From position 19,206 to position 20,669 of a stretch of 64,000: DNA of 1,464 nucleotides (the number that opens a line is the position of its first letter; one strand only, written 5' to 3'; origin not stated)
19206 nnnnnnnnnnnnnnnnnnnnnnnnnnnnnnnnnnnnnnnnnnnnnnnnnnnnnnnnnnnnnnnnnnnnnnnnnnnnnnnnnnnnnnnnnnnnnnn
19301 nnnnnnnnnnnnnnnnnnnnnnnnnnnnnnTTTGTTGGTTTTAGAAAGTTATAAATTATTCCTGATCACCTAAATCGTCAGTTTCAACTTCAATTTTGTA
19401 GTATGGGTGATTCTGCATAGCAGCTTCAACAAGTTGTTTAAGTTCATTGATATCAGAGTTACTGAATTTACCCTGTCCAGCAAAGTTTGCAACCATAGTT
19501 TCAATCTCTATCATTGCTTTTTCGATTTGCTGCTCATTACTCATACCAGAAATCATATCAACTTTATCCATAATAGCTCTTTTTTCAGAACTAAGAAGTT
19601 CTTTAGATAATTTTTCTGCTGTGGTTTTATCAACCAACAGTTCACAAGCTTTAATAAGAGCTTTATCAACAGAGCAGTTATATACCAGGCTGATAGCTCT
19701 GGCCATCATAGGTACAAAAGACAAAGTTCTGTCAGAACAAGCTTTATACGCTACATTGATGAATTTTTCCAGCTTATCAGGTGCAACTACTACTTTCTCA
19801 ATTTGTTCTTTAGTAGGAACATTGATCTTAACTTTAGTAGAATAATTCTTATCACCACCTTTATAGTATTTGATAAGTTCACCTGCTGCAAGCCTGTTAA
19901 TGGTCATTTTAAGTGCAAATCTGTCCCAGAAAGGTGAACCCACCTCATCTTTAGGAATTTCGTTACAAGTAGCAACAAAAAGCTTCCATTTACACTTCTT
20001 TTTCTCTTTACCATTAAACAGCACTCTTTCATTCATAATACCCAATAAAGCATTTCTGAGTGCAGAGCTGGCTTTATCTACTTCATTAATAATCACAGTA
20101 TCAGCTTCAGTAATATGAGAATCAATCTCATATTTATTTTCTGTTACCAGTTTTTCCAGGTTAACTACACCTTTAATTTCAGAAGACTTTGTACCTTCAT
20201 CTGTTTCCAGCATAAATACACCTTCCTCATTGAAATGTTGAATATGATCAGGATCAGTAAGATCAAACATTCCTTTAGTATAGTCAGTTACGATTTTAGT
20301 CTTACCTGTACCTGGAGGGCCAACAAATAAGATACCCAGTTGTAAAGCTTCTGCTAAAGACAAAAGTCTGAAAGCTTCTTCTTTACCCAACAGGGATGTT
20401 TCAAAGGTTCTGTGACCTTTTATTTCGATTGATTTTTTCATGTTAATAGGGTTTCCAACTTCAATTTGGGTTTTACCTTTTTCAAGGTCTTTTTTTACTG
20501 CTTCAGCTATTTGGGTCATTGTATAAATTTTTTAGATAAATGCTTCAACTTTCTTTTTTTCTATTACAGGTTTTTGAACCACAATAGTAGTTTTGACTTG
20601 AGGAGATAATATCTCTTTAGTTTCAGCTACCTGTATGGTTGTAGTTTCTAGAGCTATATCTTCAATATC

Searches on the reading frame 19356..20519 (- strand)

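Call 19: search_protein_families(library=pfam, proteins=[window:19356-20519:-], max_evalue=0.001)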
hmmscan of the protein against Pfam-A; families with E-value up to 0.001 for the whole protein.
window:19356-20519:- (387 aa): 7 families
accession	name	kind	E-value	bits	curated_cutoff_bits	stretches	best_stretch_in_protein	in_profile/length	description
PF20030.5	bpMoxR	-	9.6e-25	87.3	27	1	37-229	8-188/205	MoxR domain in the MoxR-vWA-beta-propeller ternary systems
PF07728.20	AAA_5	-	6.9e-13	49.2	22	1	63-201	2-139/139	AAA domain (dynein-related subfamily)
PF00004.35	AAA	-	7.6e-05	23.6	21.2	1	63-207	1-129/131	ATPase family associated with various cellular activities (AAA)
PF01078.27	Mg_chelatase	-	0.00016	21.6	20.3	0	43-94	5-56/207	Magnesium chelatase, subunit ChlI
PF13479.12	AAA_24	-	0.0005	20.4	27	1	63-155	5-81/195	AAA domain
PF13245.12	AAA_19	-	0.00062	20.4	25.1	0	63-165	14-117/134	AAA domain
PF07724.20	AAA_2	-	0.00066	20.2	27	1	63-186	6-124/166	AAA domain (Cdc48 subfamily)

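Call 98: search_protein_families(library=phrogs, proteins=[window:19356-20519:-], max_evalue=0.001)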
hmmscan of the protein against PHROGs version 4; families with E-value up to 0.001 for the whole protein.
window:19356-20519:- (387 aa): 5 families
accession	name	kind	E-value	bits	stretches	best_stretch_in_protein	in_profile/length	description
phrog_19600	-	other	7.6e-21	75.4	1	39-251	60-260/447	ATPase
phrog_26492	-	other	1.6e-08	34.5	1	82-203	62-186/618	ATPase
phrog_20895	-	other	4.8e-07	29.6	1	63-207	57-195/586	ATPase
phrog_16448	-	other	1.3e-06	28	1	46-211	435-595/680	ATPase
phrog_168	-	DNA, RNA and nucleotide metabolism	0.00014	22.7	1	63-220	45-171/314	clamp loader of DNA polymerase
